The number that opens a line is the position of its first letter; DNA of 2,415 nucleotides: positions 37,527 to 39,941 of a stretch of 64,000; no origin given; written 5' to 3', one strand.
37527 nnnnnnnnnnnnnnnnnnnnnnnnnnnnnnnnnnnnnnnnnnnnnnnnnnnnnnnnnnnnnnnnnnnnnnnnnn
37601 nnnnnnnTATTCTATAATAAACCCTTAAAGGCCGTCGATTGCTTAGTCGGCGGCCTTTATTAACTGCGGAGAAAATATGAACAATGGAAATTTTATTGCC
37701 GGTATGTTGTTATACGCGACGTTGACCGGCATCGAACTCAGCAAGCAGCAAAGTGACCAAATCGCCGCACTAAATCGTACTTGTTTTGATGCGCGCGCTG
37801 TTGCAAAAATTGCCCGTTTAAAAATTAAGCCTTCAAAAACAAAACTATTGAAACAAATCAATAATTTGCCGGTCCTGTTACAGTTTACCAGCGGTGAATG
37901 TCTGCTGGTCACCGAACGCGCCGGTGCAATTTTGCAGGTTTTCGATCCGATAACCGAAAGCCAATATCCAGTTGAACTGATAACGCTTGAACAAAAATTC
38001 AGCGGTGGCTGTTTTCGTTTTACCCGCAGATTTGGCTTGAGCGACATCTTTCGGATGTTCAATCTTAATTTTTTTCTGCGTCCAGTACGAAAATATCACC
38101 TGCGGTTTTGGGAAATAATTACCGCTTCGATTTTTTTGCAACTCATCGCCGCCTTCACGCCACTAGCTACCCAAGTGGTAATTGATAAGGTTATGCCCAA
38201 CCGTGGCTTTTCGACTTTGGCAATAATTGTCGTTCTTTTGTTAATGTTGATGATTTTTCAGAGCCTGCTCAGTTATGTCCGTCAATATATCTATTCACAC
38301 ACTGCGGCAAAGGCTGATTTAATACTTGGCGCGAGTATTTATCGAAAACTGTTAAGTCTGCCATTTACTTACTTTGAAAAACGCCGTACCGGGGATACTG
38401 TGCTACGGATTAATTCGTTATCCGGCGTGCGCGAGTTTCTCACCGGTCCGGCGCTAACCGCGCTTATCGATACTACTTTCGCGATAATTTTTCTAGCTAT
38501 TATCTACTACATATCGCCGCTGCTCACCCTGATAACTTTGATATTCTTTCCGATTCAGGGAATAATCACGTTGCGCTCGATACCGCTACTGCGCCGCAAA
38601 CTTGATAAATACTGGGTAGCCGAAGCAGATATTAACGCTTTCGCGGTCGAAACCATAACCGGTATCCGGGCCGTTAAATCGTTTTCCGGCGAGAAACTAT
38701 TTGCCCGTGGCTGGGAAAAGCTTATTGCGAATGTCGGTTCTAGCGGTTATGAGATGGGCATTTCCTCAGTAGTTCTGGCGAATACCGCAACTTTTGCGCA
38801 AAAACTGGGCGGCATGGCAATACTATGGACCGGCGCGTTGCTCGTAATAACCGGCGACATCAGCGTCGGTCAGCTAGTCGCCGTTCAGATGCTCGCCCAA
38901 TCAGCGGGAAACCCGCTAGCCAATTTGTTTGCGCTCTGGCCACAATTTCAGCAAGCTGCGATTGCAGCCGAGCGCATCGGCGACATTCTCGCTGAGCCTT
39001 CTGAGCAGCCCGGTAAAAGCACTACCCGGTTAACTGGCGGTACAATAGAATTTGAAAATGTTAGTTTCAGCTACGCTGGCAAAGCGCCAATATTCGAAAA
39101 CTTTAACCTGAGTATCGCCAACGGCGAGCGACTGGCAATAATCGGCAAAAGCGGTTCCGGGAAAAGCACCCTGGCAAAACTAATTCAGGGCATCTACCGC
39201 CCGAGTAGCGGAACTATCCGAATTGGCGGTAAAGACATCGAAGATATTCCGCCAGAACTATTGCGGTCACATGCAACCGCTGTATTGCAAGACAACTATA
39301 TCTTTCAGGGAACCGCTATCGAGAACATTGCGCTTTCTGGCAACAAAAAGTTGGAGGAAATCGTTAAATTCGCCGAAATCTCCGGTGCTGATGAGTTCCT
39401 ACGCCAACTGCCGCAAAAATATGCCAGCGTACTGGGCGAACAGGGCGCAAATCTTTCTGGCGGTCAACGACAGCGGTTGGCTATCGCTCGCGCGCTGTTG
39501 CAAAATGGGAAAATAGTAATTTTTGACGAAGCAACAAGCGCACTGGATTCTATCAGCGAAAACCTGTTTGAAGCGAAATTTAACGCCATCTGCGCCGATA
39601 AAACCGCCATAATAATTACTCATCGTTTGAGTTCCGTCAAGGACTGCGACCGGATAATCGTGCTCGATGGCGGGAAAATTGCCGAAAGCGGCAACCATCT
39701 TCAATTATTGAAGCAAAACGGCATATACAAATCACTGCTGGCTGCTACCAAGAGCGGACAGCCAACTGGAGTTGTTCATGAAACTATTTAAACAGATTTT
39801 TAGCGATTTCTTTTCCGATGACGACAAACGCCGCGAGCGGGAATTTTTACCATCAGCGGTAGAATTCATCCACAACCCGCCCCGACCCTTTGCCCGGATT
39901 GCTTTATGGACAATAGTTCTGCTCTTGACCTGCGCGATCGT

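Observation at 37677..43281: Type I secretion module with two different HlyB-like ABC exporters flanking the HlyD adaptor, both carrying degenerate C39-like domains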

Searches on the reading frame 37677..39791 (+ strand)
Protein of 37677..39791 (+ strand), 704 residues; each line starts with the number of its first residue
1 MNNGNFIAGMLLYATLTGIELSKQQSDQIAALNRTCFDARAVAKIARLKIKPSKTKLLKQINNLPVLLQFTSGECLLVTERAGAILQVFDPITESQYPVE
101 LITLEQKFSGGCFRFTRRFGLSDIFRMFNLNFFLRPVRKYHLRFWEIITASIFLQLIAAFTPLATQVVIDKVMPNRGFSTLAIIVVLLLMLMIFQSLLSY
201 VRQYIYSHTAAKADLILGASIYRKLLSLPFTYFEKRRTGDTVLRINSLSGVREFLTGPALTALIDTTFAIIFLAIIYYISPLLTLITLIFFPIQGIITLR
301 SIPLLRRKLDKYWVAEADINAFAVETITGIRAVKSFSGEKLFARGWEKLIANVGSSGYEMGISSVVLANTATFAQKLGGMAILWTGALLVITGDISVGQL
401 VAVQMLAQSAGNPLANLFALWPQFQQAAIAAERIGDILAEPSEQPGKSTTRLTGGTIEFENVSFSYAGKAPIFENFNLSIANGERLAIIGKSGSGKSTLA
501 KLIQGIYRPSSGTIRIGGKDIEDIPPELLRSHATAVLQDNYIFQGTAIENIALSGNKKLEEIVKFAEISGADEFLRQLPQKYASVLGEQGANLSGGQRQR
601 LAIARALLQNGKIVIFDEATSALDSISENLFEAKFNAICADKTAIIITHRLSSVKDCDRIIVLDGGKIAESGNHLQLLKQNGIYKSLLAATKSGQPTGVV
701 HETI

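Call 4: search_protein_families(library=pfam, proteins=[window:37677-39791:+], max_evalue=0.01)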
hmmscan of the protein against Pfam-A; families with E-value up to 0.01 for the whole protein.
window:37677-39791:+ (704 aa): 6 families
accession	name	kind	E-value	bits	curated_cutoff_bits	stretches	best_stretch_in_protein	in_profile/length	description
PF00664.28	ABC_membrane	-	2.3e-45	155.8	28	1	146-408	3-268/274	ABC transporter transmembrane region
PF00005.33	ABC_tran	-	2.7e-32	112.6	25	1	474-621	2-137/137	ABC transporter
PF02463.25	SMC_N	-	0.0013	18.7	40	0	592-661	136-209/220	RecF/RecN/SMC N terminal domain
PF13555.12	AAA_29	-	0.0027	17.9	27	0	478-499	17-38/61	P-loop containing region of AAA domain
PF01935.23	DUF87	-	0.0082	16.7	23.2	0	485-503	25-43/220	Helicase HerA, central domain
PF13191.12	AAA_16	-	0.0089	17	32.6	0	484-629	25-150/167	AAA ATPase domain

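Call 5: search_protein_families(library=ncbifam, proteins=[window:37677-39791:+], max_evalue=0.01)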
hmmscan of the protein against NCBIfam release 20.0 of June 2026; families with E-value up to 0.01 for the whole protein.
window:37677-39791:+ (704 aa): 191 families (the best 25 are shown)
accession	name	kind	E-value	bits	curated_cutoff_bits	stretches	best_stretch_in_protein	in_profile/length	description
TIGR01846.1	type_I_sec_HlyB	subfamily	4.8e-178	593.6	725.55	1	41-688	42-689/694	type I secretion system permease/ATPase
TIGR03375.1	type_I_sec_LssB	subfamily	5.1e-138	461.3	693.1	1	7-681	4-692/696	type I secretion system permease/ATPase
TIGR03796.1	NHLM_micro_ABC1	equivalog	8e-115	384.6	853.3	1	64-688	76-709/710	NHLP family bacteriocin export ABC transporter peptidase/permease/ATPase subunit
TIGR01193.1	bacteriocin_ABC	subfamily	2.5e-107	360.2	523.85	1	144-688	158-706/708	peptide cleavage/export ABC transporter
TIGR02203.1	MsbA_lipidA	equivalog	8.4e-105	351.4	602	1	144-688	13-566/572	lipid A export permease/ATP-binding protein MsbA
TIGR02204.1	MsbA_rel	hypoth_equivalog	2.2e-104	350.2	780.4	1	130-687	6-571/576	ABC transporter, permease/ATP-binding protein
TIGR00958.1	3a01208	subfamily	8e-104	348.3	874.6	1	133-687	155-710/711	antigen peptide transporter 2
TIGR03797.1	NHLM_micro_ABC2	equivalog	7.6e-101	338.7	709.4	1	16-688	14-682/686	NHLP bacteriocin export ABC transporter permease/ATPase subunit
NF052233.1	CphA_assoc_ABC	equivalog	2e-91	307.5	880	1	125-691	170-743/766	cyanophycin metabolism-associated ABC transporter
TIGR01842.1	type_I_sec_PrtD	subfamily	2.4e-91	306.9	510.15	1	138-680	2-543/544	type I secretion system permease/ATPase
NF008381.0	PRK11176.1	equivalog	5.9e-89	299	867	1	168-687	51-575/582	lipid A ABC transporter ATP-binding protein/permease MsbA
NF045513.1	HepA_fam_ABC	equivalog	5.1e-85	286.1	725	1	180-682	93-600/610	heterocyst formation ABC transporter subunit HepA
NF010178.0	PRK13657.1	equivalog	6.6e-80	269.2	733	1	137-691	14-570/588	glucan ABC transporter ATP-binding protein/ permease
NF008056.1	PRK10790.1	equivalog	2.4e-71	241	746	1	146-688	23-572/584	SmdB family multidrug efflux ABC transporter permease/ATP-binding protein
TIGR02857.1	CydD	equivalog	1.8e-68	231.8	435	1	148-663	10-529/529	thiol reductant ABC exporter subunit CydD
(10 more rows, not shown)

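Call 7: search_solved_structures(query=window:37677-39791:+, max_evalue=1e-20)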
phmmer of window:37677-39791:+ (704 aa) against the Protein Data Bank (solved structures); distinct sequences matched with E-value up to 1e-20: 306 (the best 60 are shown).
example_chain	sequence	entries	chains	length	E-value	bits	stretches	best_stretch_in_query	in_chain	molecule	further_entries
7sgr_J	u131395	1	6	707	1.1e-148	499.7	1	42-684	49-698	Alpha-hemolysin translocation ATP-binding protein HlyB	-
8dck_A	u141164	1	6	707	3e-148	498.3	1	42-684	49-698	Alpha-hemolysin translocation ATP-binding protein HlyB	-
7niu_A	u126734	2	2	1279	1e-119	404.1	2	275-695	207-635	Isoform 2 of Phosphatidylcholine translocator ABCB4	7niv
6ujp_A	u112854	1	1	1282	2.1e-119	403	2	280-695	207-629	ATP-dependent translocase ABCB1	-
3g60_A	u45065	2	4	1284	2.5e-119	402.8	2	280-695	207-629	Multidrug resistance protein 1a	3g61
3g5u_A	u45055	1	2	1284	3.2e-119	402.4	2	280-695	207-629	Multidrug resistance protein 1a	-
6ujr_A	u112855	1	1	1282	4.8e-119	401.8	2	280-695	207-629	ATP-dependent translocase ABCB1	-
6ujw_A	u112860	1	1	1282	5.1e-119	401.8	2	280-695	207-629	ATP-dependent translocase ABCB1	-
5kpi_A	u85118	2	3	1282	5.3e-119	401.7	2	280-695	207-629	Multidrug resistance protein 1A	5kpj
4m2s_A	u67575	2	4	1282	5.3e-119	401.7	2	280-695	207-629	Multidrug resistance protein 1A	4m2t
4ksb_A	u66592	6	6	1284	5.5e-119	401.6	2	280-695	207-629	Multidrug resistance protein 1A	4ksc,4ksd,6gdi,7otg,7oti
4q9h_A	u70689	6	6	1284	5.5e-119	401.6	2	280-695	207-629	Multidrug resistance protein 1A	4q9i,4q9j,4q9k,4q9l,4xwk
6ujs_A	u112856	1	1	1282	6.1e-119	401.5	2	280-695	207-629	ATP-dependent translocase ABCB1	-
6qex_A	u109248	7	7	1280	6.3e-119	401.5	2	280-694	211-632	Multidrug resistance protein 1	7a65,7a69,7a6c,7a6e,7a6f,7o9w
4m1m_A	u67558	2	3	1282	6.8e-119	401.3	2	280-695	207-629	Multidrug resistance protein 1A | ATP-dependent translocase ABCB1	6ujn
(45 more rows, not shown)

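Call 14: search_dna_similar(query=window:37677-39791:+, collection=plasmids, mode=protein, max_rows=40, max_evalue=1e-50)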
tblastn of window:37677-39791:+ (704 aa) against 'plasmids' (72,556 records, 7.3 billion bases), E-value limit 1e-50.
Records with a match: 2191; places in all: 2459; records where one place covers at least 80% of the query: 1113.
Best place of each record, by identity: <60% 2191.
By first word of the organism name: Escherichia 720; Rhizobium 303; Ralstonia 136; Bacillus 107; Enterococcus 95; Staphylococcus 83; Sinorhizobium 81; Clostridium 52; Burkholderia 42; Pantoea 36; and 154 more.
By predicted mobility (MOB-suite, as given by PLSDB): non-mobilizable 1084; mobilizable 597; conjugative 510.
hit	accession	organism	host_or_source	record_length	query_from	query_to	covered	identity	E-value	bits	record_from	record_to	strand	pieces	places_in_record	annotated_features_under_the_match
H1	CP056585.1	Escherichia coli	culture,Freshwater sample from ...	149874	1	687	98%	38.8%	8e-124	414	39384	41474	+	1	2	type I secretion system permease/ATPase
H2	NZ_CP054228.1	Escherichia coli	Homo sapiens,urine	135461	1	687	98%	38.7%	1e-124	416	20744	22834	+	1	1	type I secretion system permease/ATPase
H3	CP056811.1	Escherichia coli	culture,Wastewater effluent sample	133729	1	687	98%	38.4%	1e-121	408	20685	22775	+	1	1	type I secretion system permease/ATPase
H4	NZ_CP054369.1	Escherichia coli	Homo sapiens,whole organism,rectal swab ...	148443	1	687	98%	38.4%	1e-121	408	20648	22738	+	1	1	type I secretion system permease/ATPase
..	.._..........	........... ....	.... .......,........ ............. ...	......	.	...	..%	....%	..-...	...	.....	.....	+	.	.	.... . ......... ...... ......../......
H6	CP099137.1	Escherichia coli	culture,Pooled soil sample collected ...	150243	1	687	98%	38.4%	1e-121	408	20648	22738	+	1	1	type I secretion system permease/ATPase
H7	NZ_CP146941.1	Escherichia coli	-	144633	1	687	98%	38.4%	2e-121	407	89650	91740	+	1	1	type I secretion system permease/ATPase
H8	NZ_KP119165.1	Escherichia coli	-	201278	1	687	98%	38.4%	2e-121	407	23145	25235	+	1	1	type I secretion system permease/ATPase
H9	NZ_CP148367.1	Escherichia coli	Homo sapiens,single cell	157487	1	687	98%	38.4%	2e-121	407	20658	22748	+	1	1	type I secretion system permease/ATPase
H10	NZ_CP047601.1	Escherichia coli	Homo sapiens,feces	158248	1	687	98%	38.4%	2e-121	407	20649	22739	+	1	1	type I secretion system permease/ATPase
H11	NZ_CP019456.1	Escherichia coli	Homo sapiens,fecal sample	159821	1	687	98%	38.4%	2e-121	407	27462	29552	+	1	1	type I secretion system permease/ATPase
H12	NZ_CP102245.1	Escherichia coli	Homo sapiens,blood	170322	1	687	98%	38.4%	3e-121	406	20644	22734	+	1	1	type I secretion system permease/ATPase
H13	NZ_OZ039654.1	Escherichia coli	-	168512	1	687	98%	38.2%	1e-120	405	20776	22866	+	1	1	type I secretion system permease/ATPase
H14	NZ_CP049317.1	Caballeronia sp. SBC2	whole organism,soil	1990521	1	689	98%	38.1%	2e-118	399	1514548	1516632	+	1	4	none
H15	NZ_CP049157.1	Caballeronia sp. SBC1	whole organism,soil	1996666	1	689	98%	38.1%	2e-118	399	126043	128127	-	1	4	none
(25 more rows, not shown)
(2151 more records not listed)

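Call 15: get_annotated_region(hit=H2, flank=8000)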
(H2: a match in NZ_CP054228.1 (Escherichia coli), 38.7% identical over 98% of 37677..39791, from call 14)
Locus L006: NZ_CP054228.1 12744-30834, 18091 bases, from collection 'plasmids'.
description: Escherichia coli strain EcPF15 plasmid p1, complete sequence
organism: Escherichia coli (NCBI taxid 562)
taxonomy: Bacteria; Pseudomonadota; Gammaproteobacteria; Enterobacterales; Enterobacteriaceae; Escherichia; Escherichia coli
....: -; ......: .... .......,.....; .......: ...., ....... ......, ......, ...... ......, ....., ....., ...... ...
typing (MOB-suite, as given by PLSDB): conjugative; replicon IncFIA,IncFIB,IncFIC; relaxase MOBF; mating-pair formation MPF_F
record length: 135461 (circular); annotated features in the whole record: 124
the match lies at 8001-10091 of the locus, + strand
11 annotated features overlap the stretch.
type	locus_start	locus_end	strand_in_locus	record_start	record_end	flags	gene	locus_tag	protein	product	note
CDS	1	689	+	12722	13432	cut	-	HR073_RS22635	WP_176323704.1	EAL domain-containing protein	-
CDS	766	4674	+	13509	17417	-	-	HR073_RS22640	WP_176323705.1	S6 family peptidase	GO:0006508 - proteolysis [Evidence IEA]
CDS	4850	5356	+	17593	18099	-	-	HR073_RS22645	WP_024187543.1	toxin-activating lysine-acyltransferase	GO:0009404 - toxin metabolic process [Evidence IEA]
CDS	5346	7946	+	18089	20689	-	-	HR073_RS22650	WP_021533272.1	hypothetical protein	-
CDS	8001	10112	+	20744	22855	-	-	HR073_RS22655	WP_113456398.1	type I secretion system permease/ATPase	GO:0030253 - protein secretion by the type I secretion system [Evidence IEA]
CDS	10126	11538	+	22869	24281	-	-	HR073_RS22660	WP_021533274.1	HlyD family type I secretion periplasmic adaptor subunit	GO:0030253 - protein secretion by the type I secretion system [Evidence IEA]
CDS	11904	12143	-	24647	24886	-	-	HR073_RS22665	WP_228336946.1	helix-turn-helix transcriptional regulator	GO:0006355 - regulation of DNA-templated transcription [Evidence IEA]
CDS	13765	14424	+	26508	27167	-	-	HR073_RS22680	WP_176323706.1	spore coat protein U domain-containing protein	-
CDS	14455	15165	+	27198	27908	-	-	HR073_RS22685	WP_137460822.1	fimbria/pilus chaperone family protein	GO:0061077 - chaperone-mediated protein folding [Evidence IEA]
CDS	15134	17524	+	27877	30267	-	-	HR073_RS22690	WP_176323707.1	fimbria/pilus outer membrane usher protein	GO:0009297 - pilus assembly [Evidence IEA]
CDS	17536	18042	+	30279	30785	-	-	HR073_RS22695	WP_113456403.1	hypothetical protein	-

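Call 24: find_homologous_proteins(query=window:37677-39791:+, max_evalue=1e-100)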
Query window:37677-39791:+ (704 aa): 322 proteins with E <= 1e-100 among 8000 candidates; the best 120 are listed.
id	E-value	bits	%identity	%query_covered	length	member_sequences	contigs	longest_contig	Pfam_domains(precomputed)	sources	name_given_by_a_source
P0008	0.0e+0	1402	91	100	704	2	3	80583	PF00005.34,PF00664.29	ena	-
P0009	0.0e+0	1177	77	99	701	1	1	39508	PF00005.34,PF00664.29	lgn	-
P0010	0.0e+0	1174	76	99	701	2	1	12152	PF00005.34,PF00664.29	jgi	-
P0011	1.0e-234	799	54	99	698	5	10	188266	PF00005.34,PF00664.29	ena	-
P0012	2.9e-223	761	80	61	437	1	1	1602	PF00005.34,PF00664.29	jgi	-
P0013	2.9e-153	530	42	92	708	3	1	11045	PF00005.34,PF03412.22,PF00664.29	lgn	-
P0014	3.4e-149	516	42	89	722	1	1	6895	PF00005.34,PF03412.22,PF02463.26,PF00664.29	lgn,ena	-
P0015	2.2e-148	514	41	91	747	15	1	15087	PF00005.34,PF03412.22,PF02463.26,PF00664.29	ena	-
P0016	5.0e-148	513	40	91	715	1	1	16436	PF00005.34,PF03412.22,PF02463.26,PF00664.29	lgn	-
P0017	5.4e-148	512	40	89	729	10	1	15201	PF00005.34,PF03412.22,PF00664.29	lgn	-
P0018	1.2e-147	511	41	89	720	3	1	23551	PF09818.16,PF00005.34,PF03412.22,PF00664.29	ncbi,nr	ncbi:MAG: type I secretion system permease/ATPase [Gammaproteobacteria bacterium]|nr:type I secretio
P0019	9.8e-147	508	40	89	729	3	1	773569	PF00005.34,PF03412.22,PF02463.26,PF00664.29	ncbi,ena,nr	ncbi:MAG: type I secretion system permease/ATPase [Nitrospira sp.]|nr:MAG: type I secretion system p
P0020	1.9e-146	507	41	90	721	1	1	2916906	PF00005.34,PF03412.22,PF02463.26,PF00664.29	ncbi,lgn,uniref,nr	ncbi:subfamily B ATP-binding cassette protein HlyB/CyaB [Thiogranum longum]|uniref:Subfamily B ATP-b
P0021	3.7e-146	506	41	85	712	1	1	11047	PF00005.34,PF03412.22,PF02463.26,PF00664.29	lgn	-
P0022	6.4e-146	506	41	89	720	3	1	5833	PF00005.34,PF03412.22,PF00664.29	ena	-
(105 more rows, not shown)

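Call 97: predict_structure(alignment_id=A7)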
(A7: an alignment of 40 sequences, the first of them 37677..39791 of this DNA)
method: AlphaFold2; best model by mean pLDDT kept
length: 704 residues; sequences in the alignment: 40
mean_pLDDT: 79.9   pTM: 0.64
mean pLDDT of the five models: 79.9, 79.0, 76.8, 76.3, 74.6
residues with pLDDT >= 90: 57; 70-90: 563; 50-70: 70; < 50: 14
segments of 3 or more residues with pLDDT < 50: 695-704
pLDDT, mean of each block of 10 residues (from residue 1): 74 73 75 74 77 73 79 81 82 81 77 70 54 69 79 82 81 72 80 85 81 81 87 80 80 70 81 88 87 81 80 83 82 84 91 88 83 85 89 87 87 78 78 80 72 86 85 89 90 86 89 89 87 85 78 78 86 72 53 74 87 86 78 85 86 81 87 86 79 45 27
secondary structure, 60 per line:
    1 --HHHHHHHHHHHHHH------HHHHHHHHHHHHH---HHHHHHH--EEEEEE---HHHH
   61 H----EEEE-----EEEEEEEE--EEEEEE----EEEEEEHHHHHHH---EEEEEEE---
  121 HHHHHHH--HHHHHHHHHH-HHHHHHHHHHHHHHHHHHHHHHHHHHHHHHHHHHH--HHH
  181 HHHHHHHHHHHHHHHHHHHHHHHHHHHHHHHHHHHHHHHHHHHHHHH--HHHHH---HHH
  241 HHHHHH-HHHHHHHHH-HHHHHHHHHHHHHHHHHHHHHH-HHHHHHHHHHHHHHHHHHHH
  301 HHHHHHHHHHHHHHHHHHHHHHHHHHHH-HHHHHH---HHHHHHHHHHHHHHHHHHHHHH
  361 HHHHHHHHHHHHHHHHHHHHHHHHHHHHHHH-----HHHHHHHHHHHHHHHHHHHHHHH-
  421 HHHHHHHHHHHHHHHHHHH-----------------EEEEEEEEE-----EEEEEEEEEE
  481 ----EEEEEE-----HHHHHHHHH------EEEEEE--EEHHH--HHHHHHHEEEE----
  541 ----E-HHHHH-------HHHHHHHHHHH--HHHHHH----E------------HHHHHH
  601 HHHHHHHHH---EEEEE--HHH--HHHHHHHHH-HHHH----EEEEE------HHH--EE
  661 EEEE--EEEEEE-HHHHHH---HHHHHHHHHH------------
elements in order (helices of 4 or more, strands of 3 or more residues): H3-16 H23-35 H39-45 E48-53 H57-61 E66-69 E75-82 E85-90 E95-100 H101-107 E111-117 H121-127 H130-139 H141-175 H178-227 H230-234 H238-246 H248-256 H258-279 H281-328 H330-335 H339-391 H397-419 H421-439 E457-465 E471-480 E485-490 H496-504 E511-516 H526-532 E533-536 H547-551 H559-569 H572-577 H595-609 E613-617 H625-633 H635-638 E643-647 E659-664 E667-672 H674-679 H683-692

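Call 99: fold_search(model_id=the predicted structure, library=pdb)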
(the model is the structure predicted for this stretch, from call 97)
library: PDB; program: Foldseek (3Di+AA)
matches with E <= 10: 1536; with E <= 0.001: 1230
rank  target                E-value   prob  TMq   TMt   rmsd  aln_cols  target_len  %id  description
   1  7sgr_A                2.5e-54  1.00  0.69  0.69  19.4       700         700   38  Structure of hemolysin A secretion system HlyB/D complex (released 2022-09-14)
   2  8dck_A                9.0e-54  1.00  0.76  0.77  20.1       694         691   38  Structure of hemolysin A secretion system HlyB/D complex, ATP-bound (released 2022-09-14)
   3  9azl_A                7.5e-48  1.00  0.74  0.73   9.0       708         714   31  Cryo-EM structure of the ABC transporter PCAT1 bound with MgADP class1 (released 2024-10-30)
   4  7sgr_B                2.1e-46  1.00  0.68  0.82   4.3       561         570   43  Structure of hemolysin A secretion system HlyB/D complex (released 2022-09-14)
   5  8vp5_A                6.2e-46  1.00  0.70  0.71   9.3       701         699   29  Cryo-EM structure of the ABC transporter PCAT1 bound with ADP and Substrate (released 2024-10-30)
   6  8dck_B                2.3e-45  1.00  0.76  0.93   2.7       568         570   43  Structure of hemolysin A secretion system HlyB/D complex, ATP-bound (released 2022-09-14)
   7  8vpb_A                2.7e-45  1.00  0.71  0.71   9.2       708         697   29  Cryo-EM structure of the ABC transporter PCAT1 bound with MgADP_Class_2 (released 2024-10-30)
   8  6v9z_A                1.1e-44  1.00  0.71  0.70   7.9       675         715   32  Cryo-EM structure of PCAT1 bound to its CtA peptide substrate (released 2020-01-22)
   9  8vp5_B                1.3e-44  1.00  0.70  0.71   9.3       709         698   30  Cryo-EM structure of the ABC transporter PCAT1 bound with ADP and Substrate (released 2024-10-30)
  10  8vox_A                5.6e-44  1.00  0.73  0.90   3.3       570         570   35  Cryo-EM structure of the ABC transporter PCAT1 cysteine-free core bound with MgADP (released 2024-10-30)
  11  4ry2_A                1.5e-43  1.00  0.74  0.74   8.9       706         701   31  Crystal structure of the peptidase-containing ABC transporter PCAT1 (released 2015-07-22)
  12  8voz_A                2.0e-43  1.00  0.74  0.90   3.1       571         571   35  Cryo-EM structure of the ABC transporter PCAT1 cysteine-free core bound with MgADP and substrate (released 2024-10-30)
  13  7t54_A                1.1e-42  1.00  0.76  0.76   8.6       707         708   31  Cryo-EM structure of ATP-bound PCAT1 in the outward-facing conformation (released 2022-02-02)
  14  8vow_B                2.2e-42  1.00  0.74  0.91   2.9       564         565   35  Cryo-EM structure of the ABC transporter PCAT1 cysteine-free core bound with MgATP and Vi (released 2024-10-30)
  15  7t55_A                3.4e-42  1.00  0.69  0.68   8.4       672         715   32  Cryo-EM structure of PCAT1 in the inward-facing wide conformation under ATP turnover condition (released 2022-02-02)
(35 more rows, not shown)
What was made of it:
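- On HlyB-type (CLD-containing, 'group 2') T1SS ABC transporter: The ABC1 model's N-domain has pLDDT 73-82 and an alpha/beta fold, and the full-length model aligns to HlyB over 700 columns (calls 97, 99).
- Closest known: Heterodimeric ABC exporters with one degenerate ATP site. Same: They are structural neighbours of the ABC1 model's core (call 99).
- Checked: An AlphaFold model of ABC1 (pLDDT 80; N-domain 73-82) aligns over 700 columns with HlyB 7sgr_A (calls 97, 99).
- PDB entries 7sgr and 8dck, the HlyB/D complex, each hold six HlyB chains (calls 7, 99).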
